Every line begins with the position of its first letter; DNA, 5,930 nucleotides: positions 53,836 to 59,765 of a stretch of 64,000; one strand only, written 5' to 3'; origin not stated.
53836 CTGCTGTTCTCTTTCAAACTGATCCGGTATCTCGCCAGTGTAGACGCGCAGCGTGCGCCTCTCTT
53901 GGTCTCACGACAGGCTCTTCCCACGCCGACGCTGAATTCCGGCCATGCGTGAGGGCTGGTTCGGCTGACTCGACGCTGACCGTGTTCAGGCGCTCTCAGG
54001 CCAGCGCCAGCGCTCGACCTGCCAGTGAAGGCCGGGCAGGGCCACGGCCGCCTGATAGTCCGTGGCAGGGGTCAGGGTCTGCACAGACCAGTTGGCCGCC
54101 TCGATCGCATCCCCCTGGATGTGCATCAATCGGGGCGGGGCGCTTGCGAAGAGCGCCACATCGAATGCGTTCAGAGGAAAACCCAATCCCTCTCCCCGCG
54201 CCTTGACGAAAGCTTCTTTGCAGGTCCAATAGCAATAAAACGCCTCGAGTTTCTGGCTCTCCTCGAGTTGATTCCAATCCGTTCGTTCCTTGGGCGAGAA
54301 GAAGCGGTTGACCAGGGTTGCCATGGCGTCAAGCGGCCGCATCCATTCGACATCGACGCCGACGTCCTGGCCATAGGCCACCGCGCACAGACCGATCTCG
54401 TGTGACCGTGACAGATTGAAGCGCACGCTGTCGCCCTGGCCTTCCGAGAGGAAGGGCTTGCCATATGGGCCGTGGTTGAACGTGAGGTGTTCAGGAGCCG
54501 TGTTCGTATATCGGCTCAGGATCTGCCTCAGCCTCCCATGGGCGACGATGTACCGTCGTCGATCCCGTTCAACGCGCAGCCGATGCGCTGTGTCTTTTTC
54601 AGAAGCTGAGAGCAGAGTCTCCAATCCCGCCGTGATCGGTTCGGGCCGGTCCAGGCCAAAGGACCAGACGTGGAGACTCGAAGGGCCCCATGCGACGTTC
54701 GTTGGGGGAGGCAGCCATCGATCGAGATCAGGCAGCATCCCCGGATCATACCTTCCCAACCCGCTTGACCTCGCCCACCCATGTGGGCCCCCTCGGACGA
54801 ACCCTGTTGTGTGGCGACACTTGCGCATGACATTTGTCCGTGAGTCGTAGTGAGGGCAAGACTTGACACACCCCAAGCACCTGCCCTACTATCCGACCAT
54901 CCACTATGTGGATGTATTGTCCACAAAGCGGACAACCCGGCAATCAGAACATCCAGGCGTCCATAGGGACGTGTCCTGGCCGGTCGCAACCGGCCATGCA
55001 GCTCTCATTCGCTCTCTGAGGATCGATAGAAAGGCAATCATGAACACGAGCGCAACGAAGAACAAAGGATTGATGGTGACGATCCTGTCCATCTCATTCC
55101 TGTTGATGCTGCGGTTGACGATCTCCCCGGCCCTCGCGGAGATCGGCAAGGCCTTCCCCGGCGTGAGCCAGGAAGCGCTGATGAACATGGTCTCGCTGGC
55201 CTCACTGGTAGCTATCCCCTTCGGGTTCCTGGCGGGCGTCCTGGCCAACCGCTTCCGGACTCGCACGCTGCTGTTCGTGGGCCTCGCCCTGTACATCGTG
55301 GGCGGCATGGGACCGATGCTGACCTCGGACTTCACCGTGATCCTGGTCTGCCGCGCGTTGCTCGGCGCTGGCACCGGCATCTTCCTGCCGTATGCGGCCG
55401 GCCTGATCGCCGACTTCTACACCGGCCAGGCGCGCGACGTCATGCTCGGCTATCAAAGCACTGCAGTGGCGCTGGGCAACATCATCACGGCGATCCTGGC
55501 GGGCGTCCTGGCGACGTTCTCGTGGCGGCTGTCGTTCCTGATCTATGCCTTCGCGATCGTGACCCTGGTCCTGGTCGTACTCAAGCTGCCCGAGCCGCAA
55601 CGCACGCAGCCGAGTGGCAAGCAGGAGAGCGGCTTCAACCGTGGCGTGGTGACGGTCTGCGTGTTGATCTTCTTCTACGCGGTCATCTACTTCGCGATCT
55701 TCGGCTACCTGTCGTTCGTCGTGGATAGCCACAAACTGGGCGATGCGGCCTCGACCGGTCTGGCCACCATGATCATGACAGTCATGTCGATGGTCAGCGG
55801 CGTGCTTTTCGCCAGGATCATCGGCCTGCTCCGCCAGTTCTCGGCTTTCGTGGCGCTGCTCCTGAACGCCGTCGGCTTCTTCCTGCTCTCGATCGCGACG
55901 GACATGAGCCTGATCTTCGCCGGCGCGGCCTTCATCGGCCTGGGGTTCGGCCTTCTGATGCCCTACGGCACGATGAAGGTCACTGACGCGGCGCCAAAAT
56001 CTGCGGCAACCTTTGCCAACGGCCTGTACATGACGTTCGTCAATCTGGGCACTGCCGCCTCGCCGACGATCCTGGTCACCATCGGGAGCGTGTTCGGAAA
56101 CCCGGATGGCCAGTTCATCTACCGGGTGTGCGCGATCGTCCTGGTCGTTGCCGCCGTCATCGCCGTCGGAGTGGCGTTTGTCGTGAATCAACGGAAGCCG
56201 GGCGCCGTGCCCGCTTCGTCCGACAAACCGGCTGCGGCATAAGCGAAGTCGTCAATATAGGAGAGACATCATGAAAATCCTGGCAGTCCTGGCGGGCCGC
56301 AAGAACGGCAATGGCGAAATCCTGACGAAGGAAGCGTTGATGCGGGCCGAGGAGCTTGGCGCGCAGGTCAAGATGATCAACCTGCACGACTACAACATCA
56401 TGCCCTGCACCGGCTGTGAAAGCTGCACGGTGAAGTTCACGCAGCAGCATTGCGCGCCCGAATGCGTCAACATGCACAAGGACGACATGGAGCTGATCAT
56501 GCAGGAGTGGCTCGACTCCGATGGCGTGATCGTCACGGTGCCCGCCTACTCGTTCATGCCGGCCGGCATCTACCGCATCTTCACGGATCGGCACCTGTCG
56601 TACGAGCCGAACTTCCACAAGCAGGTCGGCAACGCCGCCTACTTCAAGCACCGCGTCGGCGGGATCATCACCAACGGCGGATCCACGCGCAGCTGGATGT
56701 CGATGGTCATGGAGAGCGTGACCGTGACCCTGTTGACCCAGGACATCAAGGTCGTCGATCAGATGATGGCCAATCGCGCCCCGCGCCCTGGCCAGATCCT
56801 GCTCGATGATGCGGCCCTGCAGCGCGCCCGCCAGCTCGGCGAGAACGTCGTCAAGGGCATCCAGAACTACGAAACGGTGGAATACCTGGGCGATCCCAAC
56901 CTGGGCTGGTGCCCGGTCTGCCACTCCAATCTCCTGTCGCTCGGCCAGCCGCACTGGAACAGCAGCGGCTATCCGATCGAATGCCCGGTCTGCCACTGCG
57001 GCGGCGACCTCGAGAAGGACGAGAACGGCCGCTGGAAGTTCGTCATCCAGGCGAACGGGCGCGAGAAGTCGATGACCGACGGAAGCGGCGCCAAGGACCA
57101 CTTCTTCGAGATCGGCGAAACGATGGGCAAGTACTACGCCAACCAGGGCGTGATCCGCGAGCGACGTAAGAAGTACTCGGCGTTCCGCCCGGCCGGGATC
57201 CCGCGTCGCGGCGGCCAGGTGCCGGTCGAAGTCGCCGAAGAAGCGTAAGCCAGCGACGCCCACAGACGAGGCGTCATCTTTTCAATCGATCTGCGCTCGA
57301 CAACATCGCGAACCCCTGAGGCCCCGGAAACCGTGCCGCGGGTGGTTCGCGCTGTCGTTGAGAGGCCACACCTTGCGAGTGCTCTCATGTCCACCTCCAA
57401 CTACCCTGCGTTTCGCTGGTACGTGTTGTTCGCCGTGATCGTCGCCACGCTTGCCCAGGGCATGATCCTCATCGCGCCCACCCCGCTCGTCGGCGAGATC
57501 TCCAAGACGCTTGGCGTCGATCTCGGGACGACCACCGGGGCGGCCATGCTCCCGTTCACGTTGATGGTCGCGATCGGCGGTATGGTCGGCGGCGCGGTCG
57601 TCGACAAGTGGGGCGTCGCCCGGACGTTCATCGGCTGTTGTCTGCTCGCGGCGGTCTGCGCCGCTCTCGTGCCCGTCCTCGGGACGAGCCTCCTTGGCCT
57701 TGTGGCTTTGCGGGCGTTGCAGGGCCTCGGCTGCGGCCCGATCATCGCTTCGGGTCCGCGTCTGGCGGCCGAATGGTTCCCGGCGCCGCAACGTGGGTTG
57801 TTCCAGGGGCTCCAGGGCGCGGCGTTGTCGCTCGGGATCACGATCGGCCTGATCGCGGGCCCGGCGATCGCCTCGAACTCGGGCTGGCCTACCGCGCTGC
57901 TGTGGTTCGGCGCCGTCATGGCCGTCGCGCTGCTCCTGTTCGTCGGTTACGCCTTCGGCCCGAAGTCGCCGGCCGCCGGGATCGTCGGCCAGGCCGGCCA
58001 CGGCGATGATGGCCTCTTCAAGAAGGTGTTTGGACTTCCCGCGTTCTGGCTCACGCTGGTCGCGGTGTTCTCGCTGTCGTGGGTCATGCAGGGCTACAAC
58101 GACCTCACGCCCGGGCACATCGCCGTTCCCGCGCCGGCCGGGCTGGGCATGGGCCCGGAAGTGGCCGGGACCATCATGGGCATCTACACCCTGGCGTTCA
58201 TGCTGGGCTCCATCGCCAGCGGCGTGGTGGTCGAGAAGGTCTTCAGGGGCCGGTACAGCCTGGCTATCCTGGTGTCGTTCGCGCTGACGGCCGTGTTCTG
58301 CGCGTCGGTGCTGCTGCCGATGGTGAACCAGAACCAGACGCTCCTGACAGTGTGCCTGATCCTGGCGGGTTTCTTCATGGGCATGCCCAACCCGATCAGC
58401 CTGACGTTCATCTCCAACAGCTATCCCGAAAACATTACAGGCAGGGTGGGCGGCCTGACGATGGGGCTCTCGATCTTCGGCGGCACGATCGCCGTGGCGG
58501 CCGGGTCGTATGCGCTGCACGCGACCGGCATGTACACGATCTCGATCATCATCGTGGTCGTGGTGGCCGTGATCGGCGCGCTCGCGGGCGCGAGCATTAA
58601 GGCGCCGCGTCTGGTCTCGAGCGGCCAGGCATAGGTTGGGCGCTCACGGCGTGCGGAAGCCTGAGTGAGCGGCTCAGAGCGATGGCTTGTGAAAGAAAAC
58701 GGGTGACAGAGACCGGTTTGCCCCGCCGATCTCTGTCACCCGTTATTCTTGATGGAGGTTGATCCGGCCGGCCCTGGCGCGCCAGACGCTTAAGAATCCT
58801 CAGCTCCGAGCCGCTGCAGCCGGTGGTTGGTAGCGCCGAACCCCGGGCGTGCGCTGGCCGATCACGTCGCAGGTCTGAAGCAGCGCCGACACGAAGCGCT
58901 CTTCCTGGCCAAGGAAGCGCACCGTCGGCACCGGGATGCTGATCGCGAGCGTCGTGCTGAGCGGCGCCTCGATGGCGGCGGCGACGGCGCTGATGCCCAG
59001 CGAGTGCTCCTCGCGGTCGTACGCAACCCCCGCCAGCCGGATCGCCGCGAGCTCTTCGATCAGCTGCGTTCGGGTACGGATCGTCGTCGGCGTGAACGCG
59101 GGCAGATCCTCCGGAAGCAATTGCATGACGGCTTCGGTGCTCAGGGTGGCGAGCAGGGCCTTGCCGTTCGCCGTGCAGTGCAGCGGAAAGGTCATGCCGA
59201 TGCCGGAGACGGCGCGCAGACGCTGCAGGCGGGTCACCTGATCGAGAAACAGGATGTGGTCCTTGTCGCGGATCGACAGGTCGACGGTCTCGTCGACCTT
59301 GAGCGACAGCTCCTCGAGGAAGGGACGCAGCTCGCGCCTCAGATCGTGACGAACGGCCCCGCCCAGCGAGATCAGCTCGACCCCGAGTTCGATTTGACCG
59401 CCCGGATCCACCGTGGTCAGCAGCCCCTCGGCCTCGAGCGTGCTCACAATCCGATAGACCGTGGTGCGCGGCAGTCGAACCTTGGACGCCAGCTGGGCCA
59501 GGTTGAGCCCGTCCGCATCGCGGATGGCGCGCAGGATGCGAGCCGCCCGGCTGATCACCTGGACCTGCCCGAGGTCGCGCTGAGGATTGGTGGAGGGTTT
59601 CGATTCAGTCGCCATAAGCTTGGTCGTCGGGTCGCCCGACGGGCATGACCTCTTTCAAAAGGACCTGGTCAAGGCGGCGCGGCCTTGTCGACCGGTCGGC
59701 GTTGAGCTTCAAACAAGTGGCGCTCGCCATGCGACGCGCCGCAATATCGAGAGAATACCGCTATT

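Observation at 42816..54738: Thiolase-DUF35-ACP-Ptb-Buk-flavin reductase locus with its own PPTase and PucR regulator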

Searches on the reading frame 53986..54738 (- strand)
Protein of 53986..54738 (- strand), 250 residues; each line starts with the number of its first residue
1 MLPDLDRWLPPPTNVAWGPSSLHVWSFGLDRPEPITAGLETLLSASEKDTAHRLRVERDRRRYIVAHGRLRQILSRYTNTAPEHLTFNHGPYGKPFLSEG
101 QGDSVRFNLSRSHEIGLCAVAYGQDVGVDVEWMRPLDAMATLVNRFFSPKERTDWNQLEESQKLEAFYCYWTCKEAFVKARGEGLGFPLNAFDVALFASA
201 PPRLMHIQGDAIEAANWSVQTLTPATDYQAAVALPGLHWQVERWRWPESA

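Call 7: search_protein_families(library=pfam, proteins=[window:53986-54738:-], max_evalue=0.001)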
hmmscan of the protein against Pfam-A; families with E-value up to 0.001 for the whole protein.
window:53986-54738:- (250 aa): 2 families
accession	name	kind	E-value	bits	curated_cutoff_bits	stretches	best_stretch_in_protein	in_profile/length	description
PF01648.25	ACPS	-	1.5e-19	70.5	25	1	126-233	2-111/111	4'-phosphopantetheinyl transferase superfamily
PF22624.1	AASDHPPT_N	-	2.9e-06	27.9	27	1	41-119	15-94/100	4'-phosphopantetheinyl transferase, N-terminal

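Call 45: search_protein_families(library=ncbifam, proteins=[window:53986-54738:-], max_evalue=0.00001)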
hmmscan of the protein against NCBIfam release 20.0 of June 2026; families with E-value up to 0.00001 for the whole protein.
window:53986-54738:- (250 aa): 4 families
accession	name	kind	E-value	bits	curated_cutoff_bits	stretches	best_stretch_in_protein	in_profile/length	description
NF042922.1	4PPT_HetI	equivalog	3.2e-59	200.1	370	1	7-245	4-235/235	4'-phosphopantetheinyl transferase HetI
NF007676.0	PRK10351.1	equivalog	7.8e-19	68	174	1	44-229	13-185/195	4'-phosphopantetheinyl transferase AcpT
NF047349.1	4PPT_AusB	equivalog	3e-14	53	225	1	45-195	23-162/205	aureusimine biosynthesis 4'-phosphopantetheinyl transferase AusB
TIGR00556.1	pantethn_trn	domain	2.4e-13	50.3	45.35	1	125-193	4-77/128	phosphopantetheine--protein transferase domain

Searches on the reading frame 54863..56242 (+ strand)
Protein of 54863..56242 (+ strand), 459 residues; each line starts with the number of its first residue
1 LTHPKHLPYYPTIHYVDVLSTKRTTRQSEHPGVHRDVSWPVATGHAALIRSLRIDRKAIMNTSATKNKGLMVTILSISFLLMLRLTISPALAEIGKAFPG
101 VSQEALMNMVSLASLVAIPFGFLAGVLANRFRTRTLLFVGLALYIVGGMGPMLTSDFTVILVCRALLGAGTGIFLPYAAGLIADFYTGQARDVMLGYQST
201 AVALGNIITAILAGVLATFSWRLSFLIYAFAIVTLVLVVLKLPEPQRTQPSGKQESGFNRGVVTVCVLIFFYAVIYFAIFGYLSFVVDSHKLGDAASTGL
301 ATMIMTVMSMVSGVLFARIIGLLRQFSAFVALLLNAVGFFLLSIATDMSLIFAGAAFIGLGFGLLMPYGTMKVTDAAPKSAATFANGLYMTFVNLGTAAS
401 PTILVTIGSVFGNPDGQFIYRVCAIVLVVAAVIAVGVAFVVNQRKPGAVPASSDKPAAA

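Call 7: search_protein_families(library=pfam, proteins=[window:54863-56242:+], max_evalue=0.001)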
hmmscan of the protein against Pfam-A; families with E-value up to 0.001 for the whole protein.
window:54863-56242:+ (459 aa): 3 families
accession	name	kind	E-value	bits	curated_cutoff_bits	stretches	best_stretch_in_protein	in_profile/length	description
PF07690.21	MFS_1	-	1.3e-47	162.9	33.4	2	75-401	3-347/347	Major Facilitator Superfamily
PF00083.30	Sugar_tr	-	8e-08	32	22.3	1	105-245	47-194/452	Sugar (and other) transporter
PF06779.20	MFS_4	-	5.1e-05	23.2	26.3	1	120-434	39-363/364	Uncharacterised MFS-type transporter YbfB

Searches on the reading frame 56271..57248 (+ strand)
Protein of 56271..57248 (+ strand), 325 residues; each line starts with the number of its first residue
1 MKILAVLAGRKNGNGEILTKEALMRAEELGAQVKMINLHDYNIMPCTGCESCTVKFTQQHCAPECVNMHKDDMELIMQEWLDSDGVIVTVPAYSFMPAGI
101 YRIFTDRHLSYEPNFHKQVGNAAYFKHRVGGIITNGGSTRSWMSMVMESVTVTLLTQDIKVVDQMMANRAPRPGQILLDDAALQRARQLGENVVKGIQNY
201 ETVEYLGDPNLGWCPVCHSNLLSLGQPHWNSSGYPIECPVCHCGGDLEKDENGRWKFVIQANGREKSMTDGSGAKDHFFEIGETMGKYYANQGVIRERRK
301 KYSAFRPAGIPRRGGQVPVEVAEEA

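Call 7: search_protein_families(library=pfam, proteins=[window:56271-57248:+], max_evalue=0.001)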
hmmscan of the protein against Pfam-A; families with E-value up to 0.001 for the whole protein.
window:56271-57248:+ (325 aa): 2 families
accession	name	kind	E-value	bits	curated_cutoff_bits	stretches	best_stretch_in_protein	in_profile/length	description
PF03358.20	FMN_red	-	6.9e-13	48.9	24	1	1-152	1-131/152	NADPH-dependent FMN reductase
PF02525.22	Flavodoxin_2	-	9e-05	22.7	27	1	1-139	1-138/198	Flavodoxin-like fold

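Call 14: search_solved_structures(query=window:56271-57248:+, max_evalue=0.01)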
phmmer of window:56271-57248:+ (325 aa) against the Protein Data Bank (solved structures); distinct sequences matched with E-value up to 0.01: 1.
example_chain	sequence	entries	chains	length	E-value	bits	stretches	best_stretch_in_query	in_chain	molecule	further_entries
7d38_A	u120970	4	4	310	2.2e-30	108.9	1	1-314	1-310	Cd1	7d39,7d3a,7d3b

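Call 45: search_protein_families(library=ncbifam, proteins=[window:56271-57248:+], max_evalue=0.00001)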
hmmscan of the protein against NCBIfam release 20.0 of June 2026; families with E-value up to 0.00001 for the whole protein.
window:56271-57248:+ (325 aa): 0 families

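Call 62: search_solved_structures(query=window:56271-57248:+, max_evalue=0.01, show_alignments=1)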
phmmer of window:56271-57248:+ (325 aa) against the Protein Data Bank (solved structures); distinct sequences matched with E-value up to 0.01: 1.
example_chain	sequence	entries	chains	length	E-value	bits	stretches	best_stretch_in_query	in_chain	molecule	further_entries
7d38_A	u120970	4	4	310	2.2e-30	108.9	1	1-314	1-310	Cd1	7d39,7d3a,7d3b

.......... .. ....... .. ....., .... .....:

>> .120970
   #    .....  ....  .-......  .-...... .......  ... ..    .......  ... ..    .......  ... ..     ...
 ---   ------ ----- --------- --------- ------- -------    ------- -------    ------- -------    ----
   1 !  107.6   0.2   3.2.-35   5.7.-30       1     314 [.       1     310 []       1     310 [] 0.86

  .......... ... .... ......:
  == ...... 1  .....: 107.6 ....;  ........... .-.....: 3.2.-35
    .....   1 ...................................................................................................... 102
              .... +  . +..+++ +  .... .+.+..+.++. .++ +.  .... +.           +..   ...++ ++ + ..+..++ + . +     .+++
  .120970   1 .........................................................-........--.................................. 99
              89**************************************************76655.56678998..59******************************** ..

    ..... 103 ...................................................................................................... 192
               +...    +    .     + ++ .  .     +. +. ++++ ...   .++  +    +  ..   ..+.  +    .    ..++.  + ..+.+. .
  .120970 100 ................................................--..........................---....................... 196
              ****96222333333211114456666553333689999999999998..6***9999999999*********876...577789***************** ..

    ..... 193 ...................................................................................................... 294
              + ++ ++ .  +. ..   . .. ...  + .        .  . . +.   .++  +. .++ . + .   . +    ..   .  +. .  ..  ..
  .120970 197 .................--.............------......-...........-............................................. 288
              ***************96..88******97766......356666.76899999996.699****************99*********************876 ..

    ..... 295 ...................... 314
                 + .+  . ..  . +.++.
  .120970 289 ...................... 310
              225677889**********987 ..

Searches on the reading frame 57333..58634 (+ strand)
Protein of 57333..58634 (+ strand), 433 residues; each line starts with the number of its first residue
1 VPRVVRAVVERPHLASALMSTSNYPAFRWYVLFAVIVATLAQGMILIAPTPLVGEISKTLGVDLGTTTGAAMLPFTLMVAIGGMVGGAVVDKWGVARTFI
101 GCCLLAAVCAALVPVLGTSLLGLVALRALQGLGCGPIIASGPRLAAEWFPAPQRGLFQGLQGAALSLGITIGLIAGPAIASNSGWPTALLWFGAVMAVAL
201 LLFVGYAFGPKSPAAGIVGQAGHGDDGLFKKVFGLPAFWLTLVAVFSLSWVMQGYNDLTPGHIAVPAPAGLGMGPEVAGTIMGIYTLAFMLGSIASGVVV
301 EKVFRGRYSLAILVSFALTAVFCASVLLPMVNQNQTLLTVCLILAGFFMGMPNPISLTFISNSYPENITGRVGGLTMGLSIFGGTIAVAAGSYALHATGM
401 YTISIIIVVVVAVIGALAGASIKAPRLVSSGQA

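Call 7: search_protein_families(library=pfam, proteins=[window:57333-58634:+], max_evalue=0.001)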
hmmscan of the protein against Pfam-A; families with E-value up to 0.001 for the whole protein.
window:57333-58634:+ (433 aa): 2 families
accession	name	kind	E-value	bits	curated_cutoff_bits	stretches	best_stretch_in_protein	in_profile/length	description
PF07690.21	MFS_1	-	2.7e-39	135.5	33.4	2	33-260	3-226/347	Major Facilitator Superfamily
PF00083.30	Sugar_tr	-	7.9e-11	41.9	22.3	1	68-213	48-195/452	Sugar (and other) transporter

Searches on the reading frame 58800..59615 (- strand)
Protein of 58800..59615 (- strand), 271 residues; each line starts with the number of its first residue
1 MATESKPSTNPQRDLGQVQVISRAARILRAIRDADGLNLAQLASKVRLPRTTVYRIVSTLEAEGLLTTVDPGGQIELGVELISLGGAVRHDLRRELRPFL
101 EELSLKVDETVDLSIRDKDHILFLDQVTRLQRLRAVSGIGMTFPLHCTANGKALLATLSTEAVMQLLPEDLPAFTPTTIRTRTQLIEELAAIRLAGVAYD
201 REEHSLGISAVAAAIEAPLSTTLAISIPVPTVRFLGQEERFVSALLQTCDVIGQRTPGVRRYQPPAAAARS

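Call 37: search_protein_families(library=pfam, proteins=[window:58800-59615:-], max_evalue=0.00001)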
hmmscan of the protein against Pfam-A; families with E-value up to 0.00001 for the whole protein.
window:58800-59615:- (271 aa): 5 families
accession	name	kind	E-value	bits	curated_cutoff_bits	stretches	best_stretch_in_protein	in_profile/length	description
PF01614.24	IclR_C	-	8e-45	153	24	1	89-250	6-170/174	Bacterial transcriptional regulator IclR C-terminal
PF09339.16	HTH_IclR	-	1.3e-12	47.7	22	1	21-68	2-50/52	IclR helix-turn-helix domain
PF13412.12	HTH_24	-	4.1e-07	29.9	21.9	1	26-66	7-47/48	Winged helix-turn-helix DNA-binding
PF12802.13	MarR_2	-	1.9e-06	28.4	27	1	23-71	6-55/61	MarR family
PF01047.28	MarR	-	9e-06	25.9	24.6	0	26-67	7-48/59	MarR family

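Call 45: search_protein_families(library=ncbifam, proteins=[window:58800-59615:-], max_evalue=0.00001)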
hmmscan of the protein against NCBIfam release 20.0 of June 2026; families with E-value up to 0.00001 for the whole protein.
window:58800-59615:- (271 aa): 8 families
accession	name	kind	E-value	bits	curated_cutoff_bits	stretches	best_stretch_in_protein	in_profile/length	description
NF045644.1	TransRegBhcR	equivalog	1.3e-42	146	350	1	10-243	14-251/267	HTH-type transcriptional regulator BhcR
NF008601.2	PRK11569.1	equivalog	5.5e-32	111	380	1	7-234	15-249/276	glyoxylate bypass operon transcriptional repressor IclR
NF011671.1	PRK15090.1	equivalog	7.4e-29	100.7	275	1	18-249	10-245/256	DNA-binding transcriptional regulator KdgR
TIGR02431.1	pcaR_pcaU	subfamily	2.1e-27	96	284.75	1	18-235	5-225/248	beta-ketoadipate pathway transcriptional regulators, PcaR/PcaU/PobR family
NF007548.0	PRK10163.1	equivalog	1.6e-24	86.5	406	1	18-244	21-250/271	HTH-type transcriptional repressor AllR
NF007339.0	PRK09834.1-1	equivalog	3.2e-11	43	299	1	9-161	12-166/271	DNA-binding transcriptional regulator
NF007341.0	PRK09834.1-3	equivalog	4.7e-10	39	269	1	17-250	6-252/274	DNA-binding transcriptional regulator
NF007342.0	PRK09834.1-4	equivalog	4.3e-07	29.2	251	1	17-166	10-162/263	DNA-binding transcriptional regulator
